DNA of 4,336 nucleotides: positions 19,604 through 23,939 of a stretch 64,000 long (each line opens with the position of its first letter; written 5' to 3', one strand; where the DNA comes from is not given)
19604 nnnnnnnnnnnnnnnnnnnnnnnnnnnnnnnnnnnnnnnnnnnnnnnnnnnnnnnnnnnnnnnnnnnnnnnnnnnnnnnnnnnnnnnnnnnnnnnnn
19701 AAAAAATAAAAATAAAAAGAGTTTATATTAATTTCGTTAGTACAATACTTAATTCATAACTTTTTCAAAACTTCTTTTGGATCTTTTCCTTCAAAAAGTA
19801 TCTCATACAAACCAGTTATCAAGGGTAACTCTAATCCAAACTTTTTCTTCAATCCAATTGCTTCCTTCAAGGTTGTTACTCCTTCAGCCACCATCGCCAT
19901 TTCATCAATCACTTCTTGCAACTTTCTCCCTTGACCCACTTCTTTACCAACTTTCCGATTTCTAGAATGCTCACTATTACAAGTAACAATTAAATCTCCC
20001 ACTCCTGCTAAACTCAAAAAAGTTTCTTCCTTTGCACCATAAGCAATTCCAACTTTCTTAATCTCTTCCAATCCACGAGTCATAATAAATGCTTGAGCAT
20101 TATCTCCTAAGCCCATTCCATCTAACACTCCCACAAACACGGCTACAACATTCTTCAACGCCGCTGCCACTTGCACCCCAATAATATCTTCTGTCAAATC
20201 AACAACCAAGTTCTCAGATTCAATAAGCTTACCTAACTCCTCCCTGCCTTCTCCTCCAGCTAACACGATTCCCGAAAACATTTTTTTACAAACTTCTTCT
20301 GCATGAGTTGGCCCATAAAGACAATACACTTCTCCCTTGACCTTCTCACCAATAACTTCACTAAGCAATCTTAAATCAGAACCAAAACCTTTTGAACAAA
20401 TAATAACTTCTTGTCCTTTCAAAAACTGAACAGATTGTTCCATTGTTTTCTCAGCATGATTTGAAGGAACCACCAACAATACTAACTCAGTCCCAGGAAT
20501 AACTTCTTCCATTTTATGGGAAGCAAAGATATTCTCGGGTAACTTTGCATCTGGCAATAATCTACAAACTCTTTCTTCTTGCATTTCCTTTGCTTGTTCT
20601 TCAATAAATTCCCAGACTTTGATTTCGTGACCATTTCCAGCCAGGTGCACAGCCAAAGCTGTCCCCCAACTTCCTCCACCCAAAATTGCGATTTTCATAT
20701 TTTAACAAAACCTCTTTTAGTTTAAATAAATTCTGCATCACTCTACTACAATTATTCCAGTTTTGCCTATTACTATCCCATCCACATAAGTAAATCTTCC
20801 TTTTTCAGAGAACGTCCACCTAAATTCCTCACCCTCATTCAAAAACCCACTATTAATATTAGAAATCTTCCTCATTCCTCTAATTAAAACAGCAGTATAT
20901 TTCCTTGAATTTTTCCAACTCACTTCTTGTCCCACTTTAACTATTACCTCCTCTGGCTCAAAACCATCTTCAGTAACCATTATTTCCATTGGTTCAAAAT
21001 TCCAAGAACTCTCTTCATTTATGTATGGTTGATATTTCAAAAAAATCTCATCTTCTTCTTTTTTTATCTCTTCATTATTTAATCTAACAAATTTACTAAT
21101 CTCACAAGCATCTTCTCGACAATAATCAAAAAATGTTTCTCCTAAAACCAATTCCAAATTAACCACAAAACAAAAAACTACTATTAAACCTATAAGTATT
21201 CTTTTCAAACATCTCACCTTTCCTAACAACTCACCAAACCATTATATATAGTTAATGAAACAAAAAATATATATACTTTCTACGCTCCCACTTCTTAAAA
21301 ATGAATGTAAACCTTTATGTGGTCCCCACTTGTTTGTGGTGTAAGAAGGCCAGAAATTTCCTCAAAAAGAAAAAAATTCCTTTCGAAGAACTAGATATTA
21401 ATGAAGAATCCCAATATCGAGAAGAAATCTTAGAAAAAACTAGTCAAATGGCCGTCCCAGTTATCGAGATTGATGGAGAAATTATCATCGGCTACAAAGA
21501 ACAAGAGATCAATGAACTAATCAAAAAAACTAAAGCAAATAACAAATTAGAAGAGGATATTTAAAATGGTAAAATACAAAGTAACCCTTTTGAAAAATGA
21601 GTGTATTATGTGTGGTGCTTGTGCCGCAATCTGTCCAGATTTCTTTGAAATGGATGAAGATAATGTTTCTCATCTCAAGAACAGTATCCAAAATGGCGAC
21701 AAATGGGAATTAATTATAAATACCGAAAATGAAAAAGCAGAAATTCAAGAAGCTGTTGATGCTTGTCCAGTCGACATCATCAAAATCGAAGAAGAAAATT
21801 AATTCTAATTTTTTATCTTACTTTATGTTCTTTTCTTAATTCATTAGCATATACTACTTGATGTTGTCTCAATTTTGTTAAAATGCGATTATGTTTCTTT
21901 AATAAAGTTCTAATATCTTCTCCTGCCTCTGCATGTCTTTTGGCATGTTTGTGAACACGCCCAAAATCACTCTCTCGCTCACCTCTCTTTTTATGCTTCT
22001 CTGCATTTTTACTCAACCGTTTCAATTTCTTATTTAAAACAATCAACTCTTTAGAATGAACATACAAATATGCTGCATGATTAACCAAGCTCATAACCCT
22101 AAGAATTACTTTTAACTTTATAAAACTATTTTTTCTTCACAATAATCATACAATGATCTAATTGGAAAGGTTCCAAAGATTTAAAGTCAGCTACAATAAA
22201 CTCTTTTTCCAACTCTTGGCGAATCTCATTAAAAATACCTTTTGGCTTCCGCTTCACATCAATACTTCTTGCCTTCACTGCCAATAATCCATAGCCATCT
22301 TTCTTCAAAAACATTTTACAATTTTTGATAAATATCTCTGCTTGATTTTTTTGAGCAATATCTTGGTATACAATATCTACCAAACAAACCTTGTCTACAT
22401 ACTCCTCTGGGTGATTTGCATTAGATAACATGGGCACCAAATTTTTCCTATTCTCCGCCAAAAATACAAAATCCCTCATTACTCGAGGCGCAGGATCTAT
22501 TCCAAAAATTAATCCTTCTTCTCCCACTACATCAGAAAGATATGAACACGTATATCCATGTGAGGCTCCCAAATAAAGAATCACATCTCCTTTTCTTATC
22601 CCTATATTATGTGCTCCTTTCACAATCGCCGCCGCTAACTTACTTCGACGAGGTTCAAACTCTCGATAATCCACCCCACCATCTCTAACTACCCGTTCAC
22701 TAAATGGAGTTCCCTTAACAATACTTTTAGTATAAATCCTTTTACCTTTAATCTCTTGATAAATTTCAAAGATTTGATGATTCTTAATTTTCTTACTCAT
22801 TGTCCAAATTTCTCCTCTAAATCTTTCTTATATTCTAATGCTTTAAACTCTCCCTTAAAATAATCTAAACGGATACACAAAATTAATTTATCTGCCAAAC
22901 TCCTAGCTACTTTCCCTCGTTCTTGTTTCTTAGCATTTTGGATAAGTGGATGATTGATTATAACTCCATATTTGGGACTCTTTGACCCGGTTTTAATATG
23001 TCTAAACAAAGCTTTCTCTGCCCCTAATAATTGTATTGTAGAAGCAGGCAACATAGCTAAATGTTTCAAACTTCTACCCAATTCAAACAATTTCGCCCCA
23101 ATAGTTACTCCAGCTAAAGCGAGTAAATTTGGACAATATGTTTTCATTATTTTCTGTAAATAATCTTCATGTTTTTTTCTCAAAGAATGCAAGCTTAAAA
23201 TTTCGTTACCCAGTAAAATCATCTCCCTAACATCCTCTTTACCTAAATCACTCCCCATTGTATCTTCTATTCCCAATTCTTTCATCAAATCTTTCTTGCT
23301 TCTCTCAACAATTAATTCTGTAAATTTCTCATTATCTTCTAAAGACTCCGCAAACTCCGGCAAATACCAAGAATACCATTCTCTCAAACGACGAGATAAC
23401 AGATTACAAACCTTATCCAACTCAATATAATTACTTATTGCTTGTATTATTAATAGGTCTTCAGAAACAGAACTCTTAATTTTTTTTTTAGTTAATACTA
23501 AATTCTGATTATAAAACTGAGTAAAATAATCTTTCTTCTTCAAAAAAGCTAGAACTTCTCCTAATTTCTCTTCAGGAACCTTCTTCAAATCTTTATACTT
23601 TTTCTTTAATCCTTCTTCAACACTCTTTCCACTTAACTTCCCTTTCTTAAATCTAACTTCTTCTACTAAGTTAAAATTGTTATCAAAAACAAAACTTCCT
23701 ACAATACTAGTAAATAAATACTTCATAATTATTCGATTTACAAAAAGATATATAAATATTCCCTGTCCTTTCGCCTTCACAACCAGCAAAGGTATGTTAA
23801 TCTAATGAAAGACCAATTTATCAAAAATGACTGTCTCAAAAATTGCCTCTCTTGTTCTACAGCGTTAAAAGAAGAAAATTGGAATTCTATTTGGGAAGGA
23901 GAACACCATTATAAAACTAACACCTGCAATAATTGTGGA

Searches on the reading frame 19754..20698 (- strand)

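Call 74: search_protein_families(library=pfam, proteins=[window:19754-20698:-], max_evalue=0.001)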
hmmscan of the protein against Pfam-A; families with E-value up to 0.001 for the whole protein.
window:19754-20698:- (314 aa): 7 families
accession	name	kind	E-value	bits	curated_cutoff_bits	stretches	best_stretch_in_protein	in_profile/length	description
PF07479.19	NAD_Gly3P_dh_C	-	3.5e-53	180.1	25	1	171-311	1-141/142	NAD-dependent glycerol-3-phosphate dehydrogenase C-terminus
PF01210.29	NAD_Gly3P_dh_N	-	9.4e-38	130.1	23.1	1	2-147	1-151/158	NAD-dependent glycerol-3-phosphate dehydrogenase N-terminus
PF20618.3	GPD_NAD_C_bact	-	3.6e-18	66.3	27.6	1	231-295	1-64/66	Bacterial GPD, NAD-dependent C-terminal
PF03807.23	F420_oxidored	-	4.2e-08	34.1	21.6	1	2-100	1-90/94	NADP oxidoreductase coenzyme F420-dependent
PF03446.21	NAD_binding_2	-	6.5e-07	29.9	21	1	2-100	1-90/161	NAD binding domain of 6-phosphogluconate dehydrogenase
PF02558.23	ApbA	-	3.5e-06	27.2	22.2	1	3-111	1-109/150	Ketopantoate reductase PanE/ApbA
PF07991.19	KARI_N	-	0.00046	20.2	20.6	0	2-106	6-98/165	Acetohydroxy acid isomeroreductase, NADPH-binding domain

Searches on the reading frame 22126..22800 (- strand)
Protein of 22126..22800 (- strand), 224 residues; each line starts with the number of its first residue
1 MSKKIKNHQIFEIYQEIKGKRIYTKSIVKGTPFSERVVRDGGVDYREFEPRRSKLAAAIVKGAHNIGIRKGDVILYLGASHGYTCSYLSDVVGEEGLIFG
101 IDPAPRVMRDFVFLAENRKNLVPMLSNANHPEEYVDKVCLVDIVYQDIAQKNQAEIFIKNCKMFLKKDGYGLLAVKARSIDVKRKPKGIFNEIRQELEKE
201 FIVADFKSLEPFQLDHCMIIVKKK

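Call 75: search_protein_families(library=pfam, proteins=[window:22126-22800:-], max_evalue=0.001)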
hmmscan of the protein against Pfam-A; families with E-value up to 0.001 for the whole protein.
window:22126-22800:- (224 aa): 1 family
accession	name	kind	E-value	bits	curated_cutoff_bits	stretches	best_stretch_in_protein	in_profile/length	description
PF01269.23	Fibrillarin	-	1.9e-70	237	27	1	5-223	5-225/227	Fibrillarin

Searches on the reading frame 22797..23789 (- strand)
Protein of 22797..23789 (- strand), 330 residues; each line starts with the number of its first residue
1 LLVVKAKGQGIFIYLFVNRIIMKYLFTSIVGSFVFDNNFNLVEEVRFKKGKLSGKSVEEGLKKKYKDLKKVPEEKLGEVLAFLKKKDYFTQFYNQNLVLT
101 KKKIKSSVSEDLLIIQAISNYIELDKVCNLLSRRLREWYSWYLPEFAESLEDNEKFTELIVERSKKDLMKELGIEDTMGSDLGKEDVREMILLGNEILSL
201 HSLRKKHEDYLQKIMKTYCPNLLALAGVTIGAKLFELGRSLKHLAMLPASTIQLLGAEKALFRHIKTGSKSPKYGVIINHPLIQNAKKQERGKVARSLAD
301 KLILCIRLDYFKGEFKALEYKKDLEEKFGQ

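Call 74: search_protein_families(library=pfam, proteins=[window:22797-23789:-], max_evalue=0.001)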
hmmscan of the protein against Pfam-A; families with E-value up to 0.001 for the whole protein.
window:22797-23789:- (330 aa): 1 family
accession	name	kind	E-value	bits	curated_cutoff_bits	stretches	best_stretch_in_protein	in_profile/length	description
PF01798.23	Nop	-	2.7e-50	171.4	25.4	1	123-328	4-226/228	snoRNA binding domain, fibrillarin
